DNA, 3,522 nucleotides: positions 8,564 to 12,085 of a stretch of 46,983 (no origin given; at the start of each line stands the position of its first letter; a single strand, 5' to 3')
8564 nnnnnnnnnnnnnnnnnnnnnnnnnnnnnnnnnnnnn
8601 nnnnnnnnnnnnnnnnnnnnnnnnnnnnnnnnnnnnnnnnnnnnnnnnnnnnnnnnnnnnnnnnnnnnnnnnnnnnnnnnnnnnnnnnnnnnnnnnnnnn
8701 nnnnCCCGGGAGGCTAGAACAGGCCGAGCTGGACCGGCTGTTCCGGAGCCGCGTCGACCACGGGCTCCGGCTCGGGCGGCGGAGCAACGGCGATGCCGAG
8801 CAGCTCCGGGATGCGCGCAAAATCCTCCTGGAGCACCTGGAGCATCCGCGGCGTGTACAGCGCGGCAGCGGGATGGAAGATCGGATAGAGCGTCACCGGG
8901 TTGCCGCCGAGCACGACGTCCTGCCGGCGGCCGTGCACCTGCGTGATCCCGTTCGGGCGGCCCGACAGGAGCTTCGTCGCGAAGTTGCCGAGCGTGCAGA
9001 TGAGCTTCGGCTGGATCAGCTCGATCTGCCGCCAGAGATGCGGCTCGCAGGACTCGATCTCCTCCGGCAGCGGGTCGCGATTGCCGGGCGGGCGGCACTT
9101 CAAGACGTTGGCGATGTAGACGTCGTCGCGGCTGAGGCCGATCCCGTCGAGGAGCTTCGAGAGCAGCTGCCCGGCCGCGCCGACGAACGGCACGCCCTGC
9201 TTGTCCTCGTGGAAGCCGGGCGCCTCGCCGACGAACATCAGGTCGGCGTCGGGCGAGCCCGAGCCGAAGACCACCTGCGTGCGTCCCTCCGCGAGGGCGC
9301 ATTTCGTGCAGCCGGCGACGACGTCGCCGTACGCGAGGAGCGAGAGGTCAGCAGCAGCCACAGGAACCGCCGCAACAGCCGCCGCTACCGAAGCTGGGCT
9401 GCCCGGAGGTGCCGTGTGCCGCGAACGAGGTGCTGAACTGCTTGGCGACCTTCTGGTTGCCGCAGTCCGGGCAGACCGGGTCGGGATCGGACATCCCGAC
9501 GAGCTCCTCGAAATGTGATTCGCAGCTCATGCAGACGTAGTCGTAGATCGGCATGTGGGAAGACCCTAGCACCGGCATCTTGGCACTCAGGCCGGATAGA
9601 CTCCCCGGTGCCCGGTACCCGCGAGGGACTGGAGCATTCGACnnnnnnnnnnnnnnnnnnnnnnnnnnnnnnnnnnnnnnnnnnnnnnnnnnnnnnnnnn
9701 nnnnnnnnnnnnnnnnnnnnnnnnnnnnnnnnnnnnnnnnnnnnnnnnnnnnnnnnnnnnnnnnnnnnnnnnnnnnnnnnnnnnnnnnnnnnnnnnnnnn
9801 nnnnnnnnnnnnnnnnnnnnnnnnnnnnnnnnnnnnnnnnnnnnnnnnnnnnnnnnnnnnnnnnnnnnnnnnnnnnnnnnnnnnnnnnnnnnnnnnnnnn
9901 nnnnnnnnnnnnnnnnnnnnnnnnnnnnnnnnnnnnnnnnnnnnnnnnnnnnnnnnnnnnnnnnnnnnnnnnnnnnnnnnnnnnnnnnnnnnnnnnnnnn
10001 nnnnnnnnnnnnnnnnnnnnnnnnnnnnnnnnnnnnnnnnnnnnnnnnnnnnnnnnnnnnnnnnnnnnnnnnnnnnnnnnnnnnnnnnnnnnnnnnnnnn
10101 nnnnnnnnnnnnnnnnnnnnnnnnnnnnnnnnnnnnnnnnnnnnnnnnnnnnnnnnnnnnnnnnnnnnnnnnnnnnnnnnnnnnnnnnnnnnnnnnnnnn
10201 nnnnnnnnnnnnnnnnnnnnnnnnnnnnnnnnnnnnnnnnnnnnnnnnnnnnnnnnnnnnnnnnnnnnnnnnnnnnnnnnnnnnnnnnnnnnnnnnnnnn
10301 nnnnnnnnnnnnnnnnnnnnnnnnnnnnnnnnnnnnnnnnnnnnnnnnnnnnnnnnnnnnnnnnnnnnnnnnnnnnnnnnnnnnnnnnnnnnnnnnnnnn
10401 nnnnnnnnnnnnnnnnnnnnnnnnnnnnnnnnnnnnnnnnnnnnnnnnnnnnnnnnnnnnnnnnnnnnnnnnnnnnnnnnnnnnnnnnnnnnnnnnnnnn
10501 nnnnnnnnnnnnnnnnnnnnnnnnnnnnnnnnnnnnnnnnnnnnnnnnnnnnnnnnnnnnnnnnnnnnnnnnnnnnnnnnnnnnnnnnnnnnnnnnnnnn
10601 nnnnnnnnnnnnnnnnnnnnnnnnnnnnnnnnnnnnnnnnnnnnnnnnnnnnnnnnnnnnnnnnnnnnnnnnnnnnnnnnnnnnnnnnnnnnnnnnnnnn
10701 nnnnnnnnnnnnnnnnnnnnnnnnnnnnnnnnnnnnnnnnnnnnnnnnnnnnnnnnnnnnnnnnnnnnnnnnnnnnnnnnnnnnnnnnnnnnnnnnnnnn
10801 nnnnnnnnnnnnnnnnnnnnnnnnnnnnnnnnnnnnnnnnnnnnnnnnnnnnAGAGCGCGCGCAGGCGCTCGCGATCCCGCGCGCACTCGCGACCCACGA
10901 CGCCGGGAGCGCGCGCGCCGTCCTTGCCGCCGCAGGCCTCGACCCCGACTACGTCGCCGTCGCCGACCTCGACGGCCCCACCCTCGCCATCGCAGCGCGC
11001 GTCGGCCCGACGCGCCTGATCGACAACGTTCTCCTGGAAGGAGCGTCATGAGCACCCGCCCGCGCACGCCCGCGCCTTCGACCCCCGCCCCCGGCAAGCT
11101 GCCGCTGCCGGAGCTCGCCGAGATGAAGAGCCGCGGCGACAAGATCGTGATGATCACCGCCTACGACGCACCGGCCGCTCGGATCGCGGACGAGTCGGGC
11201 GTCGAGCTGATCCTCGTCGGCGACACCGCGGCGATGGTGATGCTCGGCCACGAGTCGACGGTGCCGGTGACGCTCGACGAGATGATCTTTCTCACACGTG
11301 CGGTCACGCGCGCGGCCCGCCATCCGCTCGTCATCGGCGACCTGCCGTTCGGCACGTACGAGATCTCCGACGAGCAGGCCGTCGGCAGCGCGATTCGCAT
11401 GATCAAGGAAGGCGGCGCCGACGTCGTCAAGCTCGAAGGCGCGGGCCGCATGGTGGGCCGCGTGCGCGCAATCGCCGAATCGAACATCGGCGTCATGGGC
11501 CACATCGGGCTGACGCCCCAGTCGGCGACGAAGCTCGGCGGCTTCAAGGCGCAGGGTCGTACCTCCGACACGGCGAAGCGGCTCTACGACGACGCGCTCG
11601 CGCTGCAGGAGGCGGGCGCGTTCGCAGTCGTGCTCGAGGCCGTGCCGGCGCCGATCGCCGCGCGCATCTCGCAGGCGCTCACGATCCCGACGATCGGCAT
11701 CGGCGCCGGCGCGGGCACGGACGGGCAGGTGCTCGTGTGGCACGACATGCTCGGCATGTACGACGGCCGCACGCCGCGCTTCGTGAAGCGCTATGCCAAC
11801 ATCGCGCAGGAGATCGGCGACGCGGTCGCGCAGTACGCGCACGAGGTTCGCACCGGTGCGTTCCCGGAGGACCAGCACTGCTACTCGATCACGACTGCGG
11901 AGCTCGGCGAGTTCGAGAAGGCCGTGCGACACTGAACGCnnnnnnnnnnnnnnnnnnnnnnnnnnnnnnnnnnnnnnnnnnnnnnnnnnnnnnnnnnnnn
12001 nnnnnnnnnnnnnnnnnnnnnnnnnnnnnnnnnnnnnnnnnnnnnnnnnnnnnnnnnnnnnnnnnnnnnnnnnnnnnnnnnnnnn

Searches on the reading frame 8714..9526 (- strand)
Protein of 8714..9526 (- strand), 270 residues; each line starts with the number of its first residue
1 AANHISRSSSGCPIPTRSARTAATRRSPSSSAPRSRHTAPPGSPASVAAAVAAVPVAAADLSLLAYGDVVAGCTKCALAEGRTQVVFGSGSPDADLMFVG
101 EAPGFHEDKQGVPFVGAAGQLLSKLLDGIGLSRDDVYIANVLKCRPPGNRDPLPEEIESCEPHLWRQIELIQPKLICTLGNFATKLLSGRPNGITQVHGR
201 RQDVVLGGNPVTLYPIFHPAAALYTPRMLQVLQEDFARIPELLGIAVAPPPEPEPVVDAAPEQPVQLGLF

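Call 42: search_protein_families(library=pfam, proteins=[window:8714-9526:-], max_evalue=0.0001)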
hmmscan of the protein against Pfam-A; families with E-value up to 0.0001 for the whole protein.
window:8714-9526:- (270 aa): 1 family
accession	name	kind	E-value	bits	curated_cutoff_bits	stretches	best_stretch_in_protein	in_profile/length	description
PF03167.25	UDG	-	1.3e-35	123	24.3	1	87-228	1-127/141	Uracil DNA glycosylase superfamily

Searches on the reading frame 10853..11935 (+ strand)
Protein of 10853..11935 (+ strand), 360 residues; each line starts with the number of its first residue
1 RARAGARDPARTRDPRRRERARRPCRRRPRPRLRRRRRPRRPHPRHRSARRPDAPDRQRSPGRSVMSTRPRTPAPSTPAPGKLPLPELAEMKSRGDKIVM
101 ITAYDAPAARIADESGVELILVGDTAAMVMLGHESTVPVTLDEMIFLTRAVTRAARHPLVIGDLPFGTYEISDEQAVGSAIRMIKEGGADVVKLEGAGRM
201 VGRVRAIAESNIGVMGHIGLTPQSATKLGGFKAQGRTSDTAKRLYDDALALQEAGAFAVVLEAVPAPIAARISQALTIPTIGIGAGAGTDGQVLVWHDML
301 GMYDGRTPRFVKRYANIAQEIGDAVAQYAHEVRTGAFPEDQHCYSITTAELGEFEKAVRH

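Call 42: search_protein_families(library=pfam, proteins=[window:10853-11935:+], max_evalue=0.0001)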
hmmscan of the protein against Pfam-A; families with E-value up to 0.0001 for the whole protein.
window:10853-11935:+ (360 aa): 2 families
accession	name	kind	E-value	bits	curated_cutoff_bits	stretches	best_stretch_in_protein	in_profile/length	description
PF02548.21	Pantoate_transf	-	7e-112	373.5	28.7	1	85-339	4-258/259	Ketopantoate hydroxymethyltransferase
PF13714.12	PEP_mutase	-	2.1e-06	27.9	31.5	1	89-197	2-107/240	Phosphoenolpyruvate phosphomutase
